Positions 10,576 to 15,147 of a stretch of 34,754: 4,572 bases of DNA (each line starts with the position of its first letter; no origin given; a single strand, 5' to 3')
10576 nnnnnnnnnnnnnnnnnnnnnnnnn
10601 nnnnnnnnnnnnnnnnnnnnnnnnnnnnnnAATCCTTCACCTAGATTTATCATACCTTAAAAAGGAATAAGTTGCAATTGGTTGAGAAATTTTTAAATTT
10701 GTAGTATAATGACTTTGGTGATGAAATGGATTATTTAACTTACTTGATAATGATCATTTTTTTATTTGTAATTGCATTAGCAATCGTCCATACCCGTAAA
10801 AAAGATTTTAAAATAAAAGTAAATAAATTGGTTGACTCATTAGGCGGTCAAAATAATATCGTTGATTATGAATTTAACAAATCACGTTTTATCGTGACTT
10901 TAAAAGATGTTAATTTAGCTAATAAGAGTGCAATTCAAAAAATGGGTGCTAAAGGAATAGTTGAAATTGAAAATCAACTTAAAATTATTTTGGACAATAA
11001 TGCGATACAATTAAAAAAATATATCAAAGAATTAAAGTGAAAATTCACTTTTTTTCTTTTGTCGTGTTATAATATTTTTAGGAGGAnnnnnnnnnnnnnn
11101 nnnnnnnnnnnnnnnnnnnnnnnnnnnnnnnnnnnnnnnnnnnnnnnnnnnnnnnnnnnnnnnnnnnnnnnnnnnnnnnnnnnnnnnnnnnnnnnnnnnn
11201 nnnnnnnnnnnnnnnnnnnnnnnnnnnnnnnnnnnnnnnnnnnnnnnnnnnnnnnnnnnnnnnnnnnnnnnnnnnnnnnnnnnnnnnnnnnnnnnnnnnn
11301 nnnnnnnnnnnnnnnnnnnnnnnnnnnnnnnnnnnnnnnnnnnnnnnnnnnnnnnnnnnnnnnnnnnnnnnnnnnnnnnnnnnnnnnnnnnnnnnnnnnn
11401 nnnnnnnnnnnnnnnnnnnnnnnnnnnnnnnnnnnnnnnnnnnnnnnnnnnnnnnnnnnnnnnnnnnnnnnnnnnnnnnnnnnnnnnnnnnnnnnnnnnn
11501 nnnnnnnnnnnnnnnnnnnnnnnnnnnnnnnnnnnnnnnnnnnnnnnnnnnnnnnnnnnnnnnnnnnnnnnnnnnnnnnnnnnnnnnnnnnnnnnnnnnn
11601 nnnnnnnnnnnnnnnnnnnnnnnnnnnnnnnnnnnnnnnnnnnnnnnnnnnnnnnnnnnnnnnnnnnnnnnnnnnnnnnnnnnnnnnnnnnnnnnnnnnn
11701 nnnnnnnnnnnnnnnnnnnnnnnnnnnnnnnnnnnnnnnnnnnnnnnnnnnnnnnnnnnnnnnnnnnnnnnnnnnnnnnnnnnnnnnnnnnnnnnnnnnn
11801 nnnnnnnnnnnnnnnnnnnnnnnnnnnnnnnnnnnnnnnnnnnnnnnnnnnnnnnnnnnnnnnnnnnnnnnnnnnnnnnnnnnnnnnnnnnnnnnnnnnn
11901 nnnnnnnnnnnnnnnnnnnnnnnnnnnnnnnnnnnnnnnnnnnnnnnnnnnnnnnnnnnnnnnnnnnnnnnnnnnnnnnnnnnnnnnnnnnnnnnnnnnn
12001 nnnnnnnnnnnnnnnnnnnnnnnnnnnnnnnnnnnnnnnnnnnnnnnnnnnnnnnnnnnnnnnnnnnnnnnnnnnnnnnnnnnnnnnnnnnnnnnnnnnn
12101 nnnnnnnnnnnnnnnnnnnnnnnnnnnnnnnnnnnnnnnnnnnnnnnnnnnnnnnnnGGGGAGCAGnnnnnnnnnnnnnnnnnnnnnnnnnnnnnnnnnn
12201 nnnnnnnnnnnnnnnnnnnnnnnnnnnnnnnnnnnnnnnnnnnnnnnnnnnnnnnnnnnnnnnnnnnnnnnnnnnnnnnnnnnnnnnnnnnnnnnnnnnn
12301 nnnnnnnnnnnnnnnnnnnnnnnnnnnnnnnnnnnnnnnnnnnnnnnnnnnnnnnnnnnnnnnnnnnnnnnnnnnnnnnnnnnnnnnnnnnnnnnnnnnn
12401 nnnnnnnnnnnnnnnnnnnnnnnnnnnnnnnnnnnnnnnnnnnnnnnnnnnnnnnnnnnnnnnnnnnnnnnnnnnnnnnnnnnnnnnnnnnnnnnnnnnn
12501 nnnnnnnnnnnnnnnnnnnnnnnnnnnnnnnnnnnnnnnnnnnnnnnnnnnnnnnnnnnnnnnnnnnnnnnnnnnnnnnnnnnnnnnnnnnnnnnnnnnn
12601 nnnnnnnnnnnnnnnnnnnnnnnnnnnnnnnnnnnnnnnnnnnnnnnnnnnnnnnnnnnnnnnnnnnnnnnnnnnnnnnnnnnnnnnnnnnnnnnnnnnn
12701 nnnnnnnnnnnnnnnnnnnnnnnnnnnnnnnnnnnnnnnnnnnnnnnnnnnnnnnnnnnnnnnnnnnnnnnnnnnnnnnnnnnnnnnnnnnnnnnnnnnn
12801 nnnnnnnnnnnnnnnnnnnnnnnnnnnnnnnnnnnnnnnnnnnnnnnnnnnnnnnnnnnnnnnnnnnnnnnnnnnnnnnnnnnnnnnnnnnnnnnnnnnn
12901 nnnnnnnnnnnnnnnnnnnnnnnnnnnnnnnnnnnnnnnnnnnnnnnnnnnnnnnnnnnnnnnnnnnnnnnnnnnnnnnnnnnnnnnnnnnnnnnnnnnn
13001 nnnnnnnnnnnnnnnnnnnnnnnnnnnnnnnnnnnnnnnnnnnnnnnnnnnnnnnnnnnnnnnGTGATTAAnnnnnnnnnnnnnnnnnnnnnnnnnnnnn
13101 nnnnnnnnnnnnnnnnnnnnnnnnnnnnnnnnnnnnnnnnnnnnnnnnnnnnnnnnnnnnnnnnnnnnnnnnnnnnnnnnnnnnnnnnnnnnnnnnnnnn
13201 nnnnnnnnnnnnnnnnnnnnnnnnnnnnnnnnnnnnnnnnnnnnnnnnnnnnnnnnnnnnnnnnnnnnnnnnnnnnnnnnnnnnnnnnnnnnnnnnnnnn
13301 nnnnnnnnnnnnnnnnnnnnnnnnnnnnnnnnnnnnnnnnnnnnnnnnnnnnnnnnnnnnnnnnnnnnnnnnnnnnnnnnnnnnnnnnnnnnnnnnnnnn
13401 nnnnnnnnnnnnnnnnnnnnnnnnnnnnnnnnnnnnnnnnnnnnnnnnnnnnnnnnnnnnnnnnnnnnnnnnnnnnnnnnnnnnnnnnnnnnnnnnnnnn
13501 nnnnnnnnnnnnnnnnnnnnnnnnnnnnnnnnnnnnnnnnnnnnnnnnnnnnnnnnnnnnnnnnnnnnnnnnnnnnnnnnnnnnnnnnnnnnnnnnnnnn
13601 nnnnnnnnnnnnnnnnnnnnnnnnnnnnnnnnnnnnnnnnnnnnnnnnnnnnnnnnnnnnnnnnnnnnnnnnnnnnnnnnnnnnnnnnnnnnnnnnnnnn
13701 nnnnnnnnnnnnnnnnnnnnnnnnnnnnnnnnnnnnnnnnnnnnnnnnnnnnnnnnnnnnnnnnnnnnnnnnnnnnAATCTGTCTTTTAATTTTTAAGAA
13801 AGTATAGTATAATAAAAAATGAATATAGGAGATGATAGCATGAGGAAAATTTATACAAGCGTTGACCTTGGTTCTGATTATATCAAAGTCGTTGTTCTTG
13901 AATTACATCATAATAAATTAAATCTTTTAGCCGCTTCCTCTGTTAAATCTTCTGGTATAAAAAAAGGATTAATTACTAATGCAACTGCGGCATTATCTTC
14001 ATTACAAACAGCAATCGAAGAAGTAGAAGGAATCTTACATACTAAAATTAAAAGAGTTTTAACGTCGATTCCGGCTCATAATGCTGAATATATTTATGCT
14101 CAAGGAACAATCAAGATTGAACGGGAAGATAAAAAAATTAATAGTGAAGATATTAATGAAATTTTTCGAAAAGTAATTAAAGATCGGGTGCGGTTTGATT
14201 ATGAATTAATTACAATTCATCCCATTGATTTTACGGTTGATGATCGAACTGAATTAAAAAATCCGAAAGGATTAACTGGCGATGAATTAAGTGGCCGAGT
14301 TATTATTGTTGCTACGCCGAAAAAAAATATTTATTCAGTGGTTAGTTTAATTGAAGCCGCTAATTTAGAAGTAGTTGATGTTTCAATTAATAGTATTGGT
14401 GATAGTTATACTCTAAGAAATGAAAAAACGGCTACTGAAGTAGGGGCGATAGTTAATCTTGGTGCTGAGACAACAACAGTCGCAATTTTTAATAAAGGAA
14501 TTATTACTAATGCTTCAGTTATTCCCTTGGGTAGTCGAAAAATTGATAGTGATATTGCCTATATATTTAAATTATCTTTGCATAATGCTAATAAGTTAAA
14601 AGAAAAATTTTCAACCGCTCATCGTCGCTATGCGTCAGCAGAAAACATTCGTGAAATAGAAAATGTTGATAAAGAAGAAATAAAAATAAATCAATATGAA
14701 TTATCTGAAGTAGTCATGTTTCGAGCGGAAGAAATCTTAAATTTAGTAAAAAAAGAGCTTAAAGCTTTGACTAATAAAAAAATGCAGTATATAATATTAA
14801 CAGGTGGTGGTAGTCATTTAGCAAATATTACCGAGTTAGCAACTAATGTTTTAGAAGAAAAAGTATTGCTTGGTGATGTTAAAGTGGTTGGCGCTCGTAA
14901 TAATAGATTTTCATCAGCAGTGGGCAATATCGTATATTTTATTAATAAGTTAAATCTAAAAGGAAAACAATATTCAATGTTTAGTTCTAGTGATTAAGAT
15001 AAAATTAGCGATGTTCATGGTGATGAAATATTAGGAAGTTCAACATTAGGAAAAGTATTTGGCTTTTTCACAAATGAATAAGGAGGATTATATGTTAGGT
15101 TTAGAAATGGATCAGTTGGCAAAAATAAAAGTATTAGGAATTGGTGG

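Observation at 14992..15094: ftsA is cut by an in-frame TAA just before what looks like its own C-terminal amphipathic membrane-targeting helix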

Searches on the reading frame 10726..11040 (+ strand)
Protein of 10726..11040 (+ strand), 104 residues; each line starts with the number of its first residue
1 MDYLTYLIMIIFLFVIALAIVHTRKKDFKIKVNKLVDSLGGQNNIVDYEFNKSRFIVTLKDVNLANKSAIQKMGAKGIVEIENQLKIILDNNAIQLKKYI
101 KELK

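Call 18: search_protein_families(library=pfam, proteins=[window:10726-11040:+])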
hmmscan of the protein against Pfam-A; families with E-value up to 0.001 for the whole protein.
window:10726-11040:+ (104 aa): 1 family
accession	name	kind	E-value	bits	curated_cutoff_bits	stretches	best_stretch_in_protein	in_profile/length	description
PF00367.25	PTS_EIIB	-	0.00011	22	27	1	34-66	2-34/34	phosphotransferase system, EIIB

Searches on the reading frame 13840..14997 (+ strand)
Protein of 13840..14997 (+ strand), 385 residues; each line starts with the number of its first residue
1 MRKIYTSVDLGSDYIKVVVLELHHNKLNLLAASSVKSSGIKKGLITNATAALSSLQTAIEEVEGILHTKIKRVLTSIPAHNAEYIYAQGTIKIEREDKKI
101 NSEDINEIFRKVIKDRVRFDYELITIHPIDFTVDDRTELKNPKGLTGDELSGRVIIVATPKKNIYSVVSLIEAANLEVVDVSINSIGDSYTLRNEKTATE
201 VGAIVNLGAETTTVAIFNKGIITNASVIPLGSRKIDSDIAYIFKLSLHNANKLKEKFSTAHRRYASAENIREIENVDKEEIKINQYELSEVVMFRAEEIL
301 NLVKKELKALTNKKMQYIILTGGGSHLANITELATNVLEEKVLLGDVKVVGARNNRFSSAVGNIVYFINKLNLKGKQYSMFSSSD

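Call 49: find_encoding_contigs(protein=window:13840-14997:+, flank=5000, max_places=10)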
Protein window:13840-14997:+ (385 aa): no gene with exactly this product is on record in the collection.

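Call 50: list_cluster_members(proteins=[window:13840-14994:+, window:15092-16153:+, window:13072-13773:+])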
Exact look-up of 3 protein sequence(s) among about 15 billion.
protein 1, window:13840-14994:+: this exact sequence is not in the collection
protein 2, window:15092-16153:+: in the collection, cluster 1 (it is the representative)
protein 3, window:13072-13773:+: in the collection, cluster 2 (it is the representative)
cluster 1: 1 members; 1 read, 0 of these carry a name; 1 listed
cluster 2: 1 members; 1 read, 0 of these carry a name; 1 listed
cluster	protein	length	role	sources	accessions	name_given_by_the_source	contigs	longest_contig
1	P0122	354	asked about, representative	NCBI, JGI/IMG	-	-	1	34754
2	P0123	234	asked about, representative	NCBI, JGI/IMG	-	-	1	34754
